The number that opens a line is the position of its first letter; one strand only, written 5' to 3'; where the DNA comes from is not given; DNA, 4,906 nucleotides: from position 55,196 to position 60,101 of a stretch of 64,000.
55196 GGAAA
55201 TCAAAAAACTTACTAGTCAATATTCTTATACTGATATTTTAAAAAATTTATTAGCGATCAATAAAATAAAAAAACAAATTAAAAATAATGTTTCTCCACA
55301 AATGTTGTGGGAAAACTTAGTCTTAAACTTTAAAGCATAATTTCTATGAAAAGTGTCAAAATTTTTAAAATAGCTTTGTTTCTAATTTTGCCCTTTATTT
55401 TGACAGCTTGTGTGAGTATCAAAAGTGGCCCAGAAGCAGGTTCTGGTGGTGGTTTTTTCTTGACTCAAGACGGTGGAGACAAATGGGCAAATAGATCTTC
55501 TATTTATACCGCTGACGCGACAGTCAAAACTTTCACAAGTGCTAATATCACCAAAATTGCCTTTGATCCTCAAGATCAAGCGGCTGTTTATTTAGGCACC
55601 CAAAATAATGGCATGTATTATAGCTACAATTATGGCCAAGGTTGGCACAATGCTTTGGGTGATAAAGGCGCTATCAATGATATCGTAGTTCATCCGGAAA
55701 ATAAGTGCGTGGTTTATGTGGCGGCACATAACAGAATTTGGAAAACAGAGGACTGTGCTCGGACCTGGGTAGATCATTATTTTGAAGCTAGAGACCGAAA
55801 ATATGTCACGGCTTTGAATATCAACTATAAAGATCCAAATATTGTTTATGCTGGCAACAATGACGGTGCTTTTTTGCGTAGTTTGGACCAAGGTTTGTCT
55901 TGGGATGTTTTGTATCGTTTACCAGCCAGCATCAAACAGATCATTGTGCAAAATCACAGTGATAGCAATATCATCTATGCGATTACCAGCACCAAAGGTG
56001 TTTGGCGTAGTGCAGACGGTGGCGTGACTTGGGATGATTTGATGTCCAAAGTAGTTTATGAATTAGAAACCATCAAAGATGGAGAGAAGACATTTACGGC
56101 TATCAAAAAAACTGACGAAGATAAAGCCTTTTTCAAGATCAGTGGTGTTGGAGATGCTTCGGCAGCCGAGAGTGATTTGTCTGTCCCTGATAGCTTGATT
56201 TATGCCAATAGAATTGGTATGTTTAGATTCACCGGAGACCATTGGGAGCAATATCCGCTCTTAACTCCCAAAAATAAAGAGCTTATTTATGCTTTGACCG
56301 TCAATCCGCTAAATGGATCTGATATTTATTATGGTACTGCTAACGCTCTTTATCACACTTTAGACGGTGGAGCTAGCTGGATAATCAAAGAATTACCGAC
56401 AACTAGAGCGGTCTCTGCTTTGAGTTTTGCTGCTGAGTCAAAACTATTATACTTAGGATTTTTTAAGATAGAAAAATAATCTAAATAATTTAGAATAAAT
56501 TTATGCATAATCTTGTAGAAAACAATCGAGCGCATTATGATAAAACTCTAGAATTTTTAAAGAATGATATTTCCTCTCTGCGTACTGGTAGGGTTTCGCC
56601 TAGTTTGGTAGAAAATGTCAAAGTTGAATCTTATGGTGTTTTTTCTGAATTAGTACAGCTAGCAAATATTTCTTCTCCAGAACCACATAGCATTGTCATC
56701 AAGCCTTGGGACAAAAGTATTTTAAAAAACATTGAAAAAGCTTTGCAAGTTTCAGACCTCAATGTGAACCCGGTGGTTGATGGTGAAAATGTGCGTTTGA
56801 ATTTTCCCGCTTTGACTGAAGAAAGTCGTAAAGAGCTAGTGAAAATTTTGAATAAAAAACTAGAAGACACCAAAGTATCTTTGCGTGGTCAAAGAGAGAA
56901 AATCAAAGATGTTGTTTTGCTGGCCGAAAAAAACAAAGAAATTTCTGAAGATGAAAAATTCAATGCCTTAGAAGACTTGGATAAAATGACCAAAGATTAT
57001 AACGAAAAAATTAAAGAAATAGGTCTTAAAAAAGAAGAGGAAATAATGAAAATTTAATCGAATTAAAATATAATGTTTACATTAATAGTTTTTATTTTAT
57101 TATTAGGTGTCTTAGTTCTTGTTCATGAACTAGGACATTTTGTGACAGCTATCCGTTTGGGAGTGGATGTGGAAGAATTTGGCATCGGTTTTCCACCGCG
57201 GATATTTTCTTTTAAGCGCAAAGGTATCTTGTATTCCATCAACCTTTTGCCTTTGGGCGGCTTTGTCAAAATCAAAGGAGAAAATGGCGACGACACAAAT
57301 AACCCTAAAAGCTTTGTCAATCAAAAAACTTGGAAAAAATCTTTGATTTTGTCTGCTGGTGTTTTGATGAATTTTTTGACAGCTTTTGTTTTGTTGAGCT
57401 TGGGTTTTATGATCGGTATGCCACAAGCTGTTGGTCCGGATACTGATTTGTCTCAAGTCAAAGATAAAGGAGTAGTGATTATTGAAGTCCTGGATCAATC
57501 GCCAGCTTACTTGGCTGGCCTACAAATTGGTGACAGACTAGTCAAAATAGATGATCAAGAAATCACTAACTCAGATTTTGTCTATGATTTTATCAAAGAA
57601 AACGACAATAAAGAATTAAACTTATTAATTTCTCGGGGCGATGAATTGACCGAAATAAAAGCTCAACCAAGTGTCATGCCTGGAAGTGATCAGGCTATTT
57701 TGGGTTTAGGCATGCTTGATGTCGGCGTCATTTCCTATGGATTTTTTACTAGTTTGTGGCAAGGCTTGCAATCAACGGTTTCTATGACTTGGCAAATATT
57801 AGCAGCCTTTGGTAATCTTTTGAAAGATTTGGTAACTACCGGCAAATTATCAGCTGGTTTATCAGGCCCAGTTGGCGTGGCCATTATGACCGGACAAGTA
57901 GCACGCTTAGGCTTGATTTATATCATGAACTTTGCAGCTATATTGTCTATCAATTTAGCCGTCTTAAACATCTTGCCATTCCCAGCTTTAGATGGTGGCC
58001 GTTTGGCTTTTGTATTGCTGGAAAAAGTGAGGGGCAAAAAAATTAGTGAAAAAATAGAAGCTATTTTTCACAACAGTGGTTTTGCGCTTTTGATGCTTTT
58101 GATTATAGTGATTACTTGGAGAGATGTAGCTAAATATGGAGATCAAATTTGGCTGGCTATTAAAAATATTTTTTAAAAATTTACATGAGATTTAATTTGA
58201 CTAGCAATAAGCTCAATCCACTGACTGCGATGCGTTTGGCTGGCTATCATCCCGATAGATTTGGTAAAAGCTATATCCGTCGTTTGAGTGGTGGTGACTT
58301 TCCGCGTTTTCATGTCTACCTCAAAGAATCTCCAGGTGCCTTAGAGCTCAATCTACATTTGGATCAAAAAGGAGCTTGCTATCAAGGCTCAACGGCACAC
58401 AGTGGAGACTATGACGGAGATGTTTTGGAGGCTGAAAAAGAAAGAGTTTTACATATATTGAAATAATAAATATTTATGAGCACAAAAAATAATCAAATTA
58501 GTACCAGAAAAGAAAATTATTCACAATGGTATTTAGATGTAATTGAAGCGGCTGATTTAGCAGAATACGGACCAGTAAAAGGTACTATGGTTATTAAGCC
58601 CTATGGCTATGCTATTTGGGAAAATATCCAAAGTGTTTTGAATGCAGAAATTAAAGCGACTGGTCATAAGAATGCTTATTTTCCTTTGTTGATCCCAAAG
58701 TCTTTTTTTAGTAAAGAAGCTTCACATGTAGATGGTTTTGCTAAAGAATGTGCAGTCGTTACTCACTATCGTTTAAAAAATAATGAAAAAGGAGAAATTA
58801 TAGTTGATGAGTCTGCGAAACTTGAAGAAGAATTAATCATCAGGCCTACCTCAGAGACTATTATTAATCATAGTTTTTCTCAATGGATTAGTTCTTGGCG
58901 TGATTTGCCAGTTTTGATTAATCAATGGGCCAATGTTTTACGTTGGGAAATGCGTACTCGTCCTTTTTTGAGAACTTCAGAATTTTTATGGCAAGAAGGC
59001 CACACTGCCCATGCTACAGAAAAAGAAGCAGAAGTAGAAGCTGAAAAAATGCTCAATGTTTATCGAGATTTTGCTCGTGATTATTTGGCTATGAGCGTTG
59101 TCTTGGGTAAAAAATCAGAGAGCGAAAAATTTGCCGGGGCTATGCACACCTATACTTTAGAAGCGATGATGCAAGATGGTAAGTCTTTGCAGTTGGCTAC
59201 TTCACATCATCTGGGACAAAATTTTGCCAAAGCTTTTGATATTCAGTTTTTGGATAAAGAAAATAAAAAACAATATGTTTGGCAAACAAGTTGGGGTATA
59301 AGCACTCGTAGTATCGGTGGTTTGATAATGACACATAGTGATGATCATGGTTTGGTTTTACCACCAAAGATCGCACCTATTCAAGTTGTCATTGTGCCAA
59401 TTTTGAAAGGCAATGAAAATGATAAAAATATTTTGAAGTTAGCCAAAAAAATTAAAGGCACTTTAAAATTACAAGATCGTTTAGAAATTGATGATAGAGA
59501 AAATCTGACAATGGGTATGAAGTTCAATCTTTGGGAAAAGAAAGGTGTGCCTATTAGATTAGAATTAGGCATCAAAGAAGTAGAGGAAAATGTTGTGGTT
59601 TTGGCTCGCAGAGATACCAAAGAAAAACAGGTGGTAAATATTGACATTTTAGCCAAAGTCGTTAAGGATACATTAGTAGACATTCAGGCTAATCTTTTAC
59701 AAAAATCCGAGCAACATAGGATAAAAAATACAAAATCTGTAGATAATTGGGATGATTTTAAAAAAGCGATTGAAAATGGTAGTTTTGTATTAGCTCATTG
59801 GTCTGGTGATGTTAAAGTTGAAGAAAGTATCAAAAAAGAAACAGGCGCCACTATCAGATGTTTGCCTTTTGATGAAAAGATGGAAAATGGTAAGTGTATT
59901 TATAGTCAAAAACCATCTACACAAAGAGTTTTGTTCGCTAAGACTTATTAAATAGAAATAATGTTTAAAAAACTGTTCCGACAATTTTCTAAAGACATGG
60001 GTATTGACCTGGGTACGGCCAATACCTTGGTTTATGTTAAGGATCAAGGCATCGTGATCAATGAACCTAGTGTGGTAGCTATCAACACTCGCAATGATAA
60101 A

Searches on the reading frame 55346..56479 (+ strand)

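Call 8: search_protein_families(library=pfam, proteins=[window:55346-56479:+], max_evalue=0.001)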
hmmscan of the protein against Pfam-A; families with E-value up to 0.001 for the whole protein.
window:55346-56479:+ (377 aa): 2 families
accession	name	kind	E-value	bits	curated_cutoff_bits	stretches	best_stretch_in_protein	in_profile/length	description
PF15902.12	Sortilin-Vps10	-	6e-18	65.3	33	2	90-169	3-85/446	Sortilin, neurotensin receptor 3,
PF14870.12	PSII_BNR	-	3.7e-08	33.4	27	0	112-243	22-151/303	Photosynthesis system II assembly factor YCF48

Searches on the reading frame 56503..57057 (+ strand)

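Call 8: search_protein_families(library=pfam, proteins=[window:56503-57057:+], max_evalue=0.001)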
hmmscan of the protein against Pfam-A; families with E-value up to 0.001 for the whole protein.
window:56503-57057:+ (184 aa): 1 family
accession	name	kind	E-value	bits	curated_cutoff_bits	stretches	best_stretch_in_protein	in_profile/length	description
PF01765.24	RRF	-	9.5e-53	178.8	29.7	1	19-182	1-164/164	Ribosome recycling factor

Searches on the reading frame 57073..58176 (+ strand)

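Call 8: search_protein_families(library=pfam, proteins=[window:57073-58176:+], max_evalue=0.001)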
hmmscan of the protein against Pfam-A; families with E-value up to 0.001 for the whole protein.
window:57073-58176:+ (367 aa): 5 families
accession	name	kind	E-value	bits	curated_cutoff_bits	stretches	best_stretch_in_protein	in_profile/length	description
PF02163.28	Peptidase_M50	-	6.5e-61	205.9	27.2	1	7-343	2-221/221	Peptidase family M50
PF17820.7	PDZ_6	-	1.1e-09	38.3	27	1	136-188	2-54/54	PDZ domain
PF13180.12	PDZ_2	-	2.1e-08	34.8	27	1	129-196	9-77/80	PDZ domain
PF00595.29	PDZ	-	2.3e-08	34.7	23.2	1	110-186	12-80/81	PDZ domain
PF04495.20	GRASP55_65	-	3e-06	28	27.7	1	126-213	37-126/138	GRASP55/65 PDZ-like domain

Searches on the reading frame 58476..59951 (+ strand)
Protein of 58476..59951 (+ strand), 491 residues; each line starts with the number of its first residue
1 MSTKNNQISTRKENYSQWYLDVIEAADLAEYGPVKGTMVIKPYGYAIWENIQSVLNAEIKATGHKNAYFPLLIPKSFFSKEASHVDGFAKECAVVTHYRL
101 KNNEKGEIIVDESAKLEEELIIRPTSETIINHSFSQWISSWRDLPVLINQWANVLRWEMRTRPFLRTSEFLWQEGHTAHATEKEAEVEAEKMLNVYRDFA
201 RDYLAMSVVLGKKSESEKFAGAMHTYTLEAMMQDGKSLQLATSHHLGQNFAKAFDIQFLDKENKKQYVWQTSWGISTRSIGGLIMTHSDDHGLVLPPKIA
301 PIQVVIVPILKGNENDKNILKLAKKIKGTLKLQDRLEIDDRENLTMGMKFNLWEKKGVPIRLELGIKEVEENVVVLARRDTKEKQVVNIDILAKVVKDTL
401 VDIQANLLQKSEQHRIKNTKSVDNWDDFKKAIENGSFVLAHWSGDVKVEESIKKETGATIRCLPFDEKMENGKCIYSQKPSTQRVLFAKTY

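Call 8: search_protein_families(library=pfam, proteins=[window:58476-59951:+], max_evalue=0.001)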
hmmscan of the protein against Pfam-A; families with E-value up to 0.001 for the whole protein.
window:58476-59951:+ (491 aa): 3 families
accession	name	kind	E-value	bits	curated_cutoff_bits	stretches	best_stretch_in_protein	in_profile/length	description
PF09180.16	ProRS-C_1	-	1.1e-24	86.8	31.5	1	425-491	1-71/71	Prolyl-tRNA synthetase, C-terminal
PF00587.30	tRNA-synt_2b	-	3.6e-20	73.2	29.3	1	115-281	6-173/179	tRNA synthetase class II core domain (G, H, P, S and T)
PF03129.25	HGTP_anticodon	-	6.4e-17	61.9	21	1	303-398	1-93/94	Anticodon binding domain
